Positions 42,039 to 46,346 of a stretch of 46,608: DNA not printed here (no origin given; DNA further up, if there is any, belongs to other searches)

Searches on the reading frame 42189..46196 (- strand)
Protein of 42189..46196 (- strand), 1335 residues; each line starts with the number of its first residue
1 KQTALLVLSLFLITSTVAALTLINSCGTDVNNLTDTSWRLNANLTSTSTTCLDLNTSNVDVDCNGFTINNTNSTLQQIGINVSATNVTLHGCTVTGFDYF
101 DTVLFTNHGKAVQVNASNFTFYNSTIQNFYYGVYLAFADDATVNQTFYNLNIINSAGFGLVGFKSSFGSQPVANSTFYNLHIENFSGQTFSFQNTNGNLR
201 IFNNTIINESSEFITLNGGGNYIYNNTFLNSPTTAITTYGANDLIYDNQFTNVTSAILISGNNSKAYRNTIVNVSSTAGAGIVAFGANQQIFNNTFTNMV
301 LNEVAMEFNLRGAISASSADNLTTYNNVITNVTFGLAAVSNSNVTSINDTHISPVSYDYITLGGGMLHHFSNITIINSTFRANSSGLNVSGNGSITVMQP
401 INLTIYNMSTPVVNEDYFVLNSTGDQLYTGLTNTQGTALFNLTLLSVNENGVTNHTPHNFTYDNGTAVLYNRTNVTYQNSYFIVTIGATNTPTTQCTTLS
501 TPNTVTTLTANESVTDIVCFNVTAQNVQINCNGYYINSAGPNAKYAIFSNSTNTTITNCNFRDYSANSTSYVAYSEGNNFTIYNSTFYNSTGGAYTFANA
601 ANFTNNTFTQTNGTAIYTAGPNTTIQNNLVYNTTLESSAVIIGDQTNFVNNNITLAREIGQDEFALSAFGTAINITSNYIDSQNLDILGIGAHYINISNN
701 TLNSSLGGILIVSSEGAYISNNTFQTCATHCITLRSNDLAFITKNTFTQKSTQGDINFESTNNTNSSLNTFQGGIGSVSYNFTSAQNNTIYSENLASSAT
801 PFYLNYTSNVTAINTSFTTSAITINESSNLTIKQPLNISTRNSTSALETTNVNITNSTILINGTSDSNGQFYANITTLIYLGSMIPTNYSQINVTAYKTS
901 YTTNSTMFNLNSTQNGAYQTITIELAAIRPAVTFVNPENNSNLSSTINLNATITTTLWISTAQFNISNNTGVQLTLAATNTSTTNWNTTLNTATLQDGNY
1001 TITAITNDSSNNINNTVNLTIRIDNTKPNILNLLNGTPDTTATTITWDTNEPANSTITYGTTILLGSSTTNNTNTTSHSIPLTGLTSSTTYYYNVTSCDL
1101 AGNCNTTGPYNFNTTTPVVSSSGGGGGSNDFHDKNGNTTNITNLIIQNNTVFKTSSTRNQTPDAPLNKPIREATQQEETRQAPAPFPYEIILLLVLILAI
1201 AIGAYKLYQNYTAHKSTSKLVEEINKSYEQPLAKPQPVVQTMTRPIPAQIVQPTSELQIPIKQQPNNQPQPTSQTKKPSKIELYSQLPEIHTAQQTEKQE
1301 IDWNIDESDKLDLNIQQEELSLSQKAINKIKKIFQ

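Call 67: search_protein_families(library=pfam, proteins=[window:42189-46196:-], max_evalue=0.0001)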
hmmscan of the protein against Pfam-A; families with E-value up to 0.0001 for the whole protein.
window:42189-46196:- (1335 aa): 2 families
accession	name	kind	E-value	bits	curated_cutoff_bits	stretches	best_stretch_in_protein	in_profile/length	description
PF13229.12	Beta_helix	-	3e-09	37.1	25.9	1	536-654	21-135/158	Right handed beta helix region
PF16656.11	Pur_ac_phosph_N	-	5.8e-06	27.2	30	1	1032-1114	5-93/93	Purple acid Phosphatase, N-terminal domain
